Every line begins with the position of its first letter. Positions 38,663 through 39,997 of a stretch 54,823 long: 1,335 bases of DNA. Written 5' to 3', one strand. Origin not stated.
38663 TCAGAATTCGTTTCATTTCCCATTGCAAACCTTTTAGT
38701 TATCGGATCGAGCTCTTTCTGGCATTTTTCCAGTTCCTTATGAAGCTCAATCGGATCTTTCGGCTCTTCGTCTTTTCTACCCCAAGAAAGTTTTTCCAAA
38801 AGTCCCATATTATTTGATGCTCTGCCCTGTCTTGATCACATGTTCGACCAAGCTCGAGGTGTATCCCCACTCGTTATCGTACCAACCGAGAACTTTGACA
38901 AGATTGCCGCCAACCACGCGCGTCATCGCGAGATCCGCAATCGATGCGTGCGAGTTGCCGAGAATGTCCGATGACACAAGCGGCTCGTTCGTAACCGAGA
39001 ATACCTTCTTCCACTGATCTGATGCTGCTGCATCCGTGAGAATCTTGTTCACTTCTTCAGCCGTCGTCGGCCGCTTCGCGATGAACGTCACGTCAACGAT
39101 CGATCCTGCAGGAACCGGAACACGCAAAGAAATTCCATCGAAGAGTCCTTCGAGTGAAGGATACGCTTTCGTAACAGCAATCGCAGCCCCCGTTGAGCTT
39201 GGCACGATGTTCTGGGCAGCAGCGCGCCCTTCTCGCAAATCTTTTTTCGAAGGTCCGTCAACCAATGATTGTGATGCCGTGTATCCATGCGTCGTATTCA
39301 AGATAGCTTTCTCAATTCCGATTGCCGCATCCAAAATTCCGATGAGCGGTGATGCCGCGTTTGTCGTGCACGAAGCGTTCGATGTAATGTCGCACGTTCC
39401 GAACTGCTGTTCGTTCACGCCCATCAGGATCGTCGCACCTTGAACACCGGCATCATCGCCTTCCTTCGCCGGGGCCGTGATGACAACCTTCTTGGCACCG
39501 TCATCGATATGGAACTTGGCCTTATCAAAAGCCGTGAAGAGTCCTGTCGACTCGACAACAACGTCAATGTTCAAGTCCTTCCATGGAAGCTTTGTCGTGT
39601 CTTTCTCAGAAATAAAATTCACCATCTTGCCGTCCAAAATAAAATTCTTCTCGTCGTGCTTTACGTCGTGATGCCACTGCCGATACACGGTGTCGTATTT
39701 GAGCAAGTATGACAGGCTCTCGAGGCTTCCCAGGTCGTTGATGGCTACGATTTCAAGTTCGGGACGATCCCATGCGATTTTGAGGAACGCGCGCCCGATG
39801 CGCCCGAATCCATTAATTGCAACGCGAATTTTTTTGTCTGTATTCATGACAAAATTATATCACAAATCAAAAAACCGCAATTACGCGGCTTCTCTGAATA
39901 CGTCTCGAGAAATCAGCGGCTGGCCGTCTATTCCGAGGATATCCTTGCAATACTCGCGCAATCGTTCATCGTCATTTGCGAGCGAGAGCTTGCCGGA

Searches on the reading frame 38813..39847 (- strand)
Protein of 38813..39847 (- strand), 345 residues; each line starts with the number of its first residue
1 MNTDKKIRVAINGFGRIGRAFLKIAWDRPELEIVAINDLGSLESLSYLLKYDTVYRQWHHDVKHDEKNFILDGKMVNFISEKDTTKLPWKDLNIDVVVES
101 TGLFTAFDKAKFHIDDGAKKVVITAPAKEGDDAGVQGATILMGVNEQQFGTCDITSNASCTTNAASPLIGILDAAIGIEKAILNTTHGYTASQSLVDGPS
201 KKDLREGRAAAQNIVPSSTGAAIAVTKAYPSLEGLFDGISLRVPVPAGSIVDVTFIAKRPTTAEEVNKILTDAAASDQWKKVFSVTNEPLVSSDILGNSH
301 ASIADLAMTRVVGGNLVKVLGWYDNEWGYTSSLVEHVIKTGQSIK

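Call 94: find_homologous_proteins(query=window:38813-39847:-, max_evalue=1e-50)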
Query window:38813-39847:- (345 aa): 7999 proteins with E <= 1e-50 among 8000 candidates; the best 120 are listed.
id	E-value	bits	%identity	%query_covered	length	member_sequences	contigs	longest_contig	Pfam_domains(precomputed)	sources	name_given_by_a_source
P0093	3.7e-225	764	100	100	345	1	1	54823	PF02800.26,PF00044.31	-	-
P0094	7.2e-207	704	92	100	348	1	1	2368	PF02800.26,PF00044.31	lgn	-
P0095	1.5e-205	700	92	100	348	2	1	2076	PF02800.26,PF00044.31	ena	-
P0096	2.7e-204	696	91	100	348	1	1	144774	PF02800.26,PF00044.31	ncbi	-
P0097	4.6e-204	695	90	100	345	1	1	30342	PF02800.26,PF00044.31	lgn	-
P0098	4.0e-203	692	91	100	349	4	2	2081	PF02800.26,PF00044.31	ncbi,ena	-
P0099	1.0e-200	684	90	100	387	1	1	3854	PF02800.26,PF00044.31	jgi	jgi:glyceraldehyde 3-phosphate dehydrogenase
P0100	8.3e-194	661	87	100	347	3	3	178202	PF02800.26,PF00044.31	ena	-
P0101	8.8e-191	651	84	99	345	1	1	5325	PF02800.26,PF00044.31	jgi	jgi:glyceraldehyde 3-phosphate dehydrogenase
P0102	9.4e-189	644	84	99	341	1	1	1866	PF02800.26,PF00044.31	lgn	-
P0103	4.0e-188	642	83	99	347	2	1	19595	PF02800.26,PF00044.31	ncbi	-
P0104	4.8e-188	642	84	99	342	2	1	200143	PF02800.26,PF00044.31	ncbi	ncbi:MAG: glyceraldehyde 3-phosphate dehydrogenase NAD-binding domain-containing protein [Patescibac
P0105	9.4e-188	641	83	99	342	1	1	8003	PF02800.26,PF00044.31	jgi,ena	jgi:glyceraldehyde 3-phosphate dehydrogenase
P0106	1.3e-187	641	84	100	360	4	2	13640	PF02800.26,PF00044.31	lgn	-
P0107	2.4e-187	640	84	99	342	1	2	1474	PF02800.26,PF00044.31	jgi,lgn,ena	jgi:glyceraldehyde 3-phosphate dehydrogenase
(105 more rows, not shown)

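Call 95: find_encoding_contigs(protein=P0096, flank=10000, max_places=2)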
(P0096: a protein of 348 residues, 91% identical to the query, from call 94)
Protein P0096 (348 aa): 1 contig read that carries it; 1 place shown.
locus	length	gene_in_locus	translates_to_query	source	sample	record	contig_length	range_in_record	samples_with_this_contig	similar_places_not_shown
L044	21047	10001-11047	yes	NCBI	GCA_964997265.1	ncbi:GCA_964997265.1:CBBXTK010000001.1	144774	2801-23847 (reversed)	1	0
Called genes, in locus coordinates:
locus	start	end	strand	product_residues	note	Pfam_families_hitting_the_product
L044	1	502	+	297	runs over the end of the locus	PF01435:Peptidase_M48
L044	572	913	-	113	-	-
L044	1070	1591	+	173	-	PF01527:HTH_Tnp_1 (weak), PF06056:Terminase_5 (weak), PF13384:HTH_23 (faint), PF13518:HTH_28, PF13565:HTH_32 (weak)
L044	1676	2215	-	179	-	PF13238:AAA_18 (weak)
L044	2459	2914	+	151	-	-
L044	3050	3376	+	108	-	PF00076:RRM_1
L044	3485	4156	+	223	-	PF01810:LysE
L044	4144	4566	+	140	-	PF01641:SelR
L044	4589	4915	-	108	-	PF01741:MscL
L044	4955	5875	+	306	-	PF00730:HhH-GPD, PF00633:HHH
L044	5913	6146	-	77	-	-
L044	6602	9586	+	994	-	PF00580:UvrD-helicase, PF13245:AAA_19, PF13604:AAA_30 (faint), PF13361:UvrD_C, PF13538:UvrD_C_2 (faint), PF12705:PDDEXK_1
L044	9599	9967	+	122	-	-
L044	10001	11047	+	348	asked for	PF00044:Gp_dh_N, PF02800:Gp_dh_C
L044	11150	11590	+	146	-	-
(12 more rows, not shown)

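Call 96: find_encoding_contigs(protein=P0097, flank=10000, max_places=2)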
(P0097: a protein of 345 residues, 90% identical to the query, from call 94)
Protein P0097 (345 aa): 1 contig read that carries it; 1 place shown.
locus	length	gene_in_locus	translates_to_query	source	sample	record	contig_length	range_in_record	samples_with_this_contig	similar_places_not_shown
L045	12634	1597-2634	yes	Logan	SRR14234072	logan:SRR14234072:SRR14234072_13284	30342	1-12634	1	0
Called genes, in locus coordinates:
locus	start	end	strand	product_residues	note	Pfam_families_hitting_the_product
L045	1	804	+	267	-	?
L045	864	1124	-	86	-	-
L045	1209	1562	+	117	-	-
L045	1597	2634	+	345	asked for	PF00044:Gp_dh_N, PF02800:Gp_dh_C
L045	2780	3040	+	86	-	-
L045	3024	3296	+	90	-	-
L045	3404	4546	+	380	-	PF13479:AAA_24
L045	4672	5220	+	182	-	PF04492:Phage_rep_O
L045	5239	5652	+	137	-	-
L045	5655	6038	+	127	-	-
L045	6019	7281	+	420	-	PF02195:ParB_N (weak), PF03602:Cons_hypoth95 (faint), PF01555:N6_N4_Mtase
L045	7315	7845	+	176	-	-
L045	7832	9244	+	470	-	-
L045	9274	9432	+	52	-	-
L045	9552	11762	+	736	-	PF04860:Phage_portal, PF04233:Phage_Mu_F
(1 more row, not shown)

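Call 97: find_encoding_contigs(protein=P0100, flank=10000, max_places=2)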
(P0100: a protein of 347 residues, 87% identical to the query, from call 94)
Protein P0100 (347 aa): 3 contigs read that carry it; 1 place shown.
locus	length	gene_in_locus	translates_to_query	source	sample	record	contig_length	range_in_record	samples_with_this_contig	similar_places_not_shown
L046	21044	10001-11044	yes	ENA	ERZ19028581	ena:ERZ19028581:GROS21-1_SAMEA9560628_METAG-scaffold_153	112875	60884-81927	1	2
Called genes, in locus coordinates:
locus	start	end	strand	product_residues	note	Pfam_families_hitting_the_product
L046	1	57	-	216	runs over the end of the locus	-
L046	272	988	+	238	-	PF01209:Ubie_methyltran, PF01728:FtsJ (faint), PF13489:Methyltransf_23, PF13847:Methyltransf_31, PF08241:Methyltransf_11, PF08242:Methyltransf_12, PF13649:Methyltransf_25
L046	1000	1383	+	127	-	-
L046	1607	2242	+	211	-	PF01810:LysE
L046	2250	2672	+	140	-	PF01641:SelR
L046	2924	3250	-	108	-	PF01741:MscL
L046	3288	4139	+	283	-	PF00730:HhH-GPD, PF00633:HHH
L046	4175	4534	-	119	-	-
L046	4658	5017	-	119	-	-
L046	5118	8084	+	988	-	PF00580:UvrD-helicase, PF13245:AAA_19, PF13361:UvrD_C, PF13538:UvrD_C_2 (faint), PF12705:PDDEXK_1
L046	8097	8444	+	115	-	-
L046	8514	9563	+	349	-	PF00078:RVT_1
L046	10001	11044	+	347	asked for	PF00044:Gp_dh_N, PF02800:Gp_dh_C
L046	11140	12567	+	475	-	PF00270:DEAD, PF04851:ResIII (weak), PF00271:Helicase_C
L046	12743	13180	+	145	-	PF02502:LacAB_rpiB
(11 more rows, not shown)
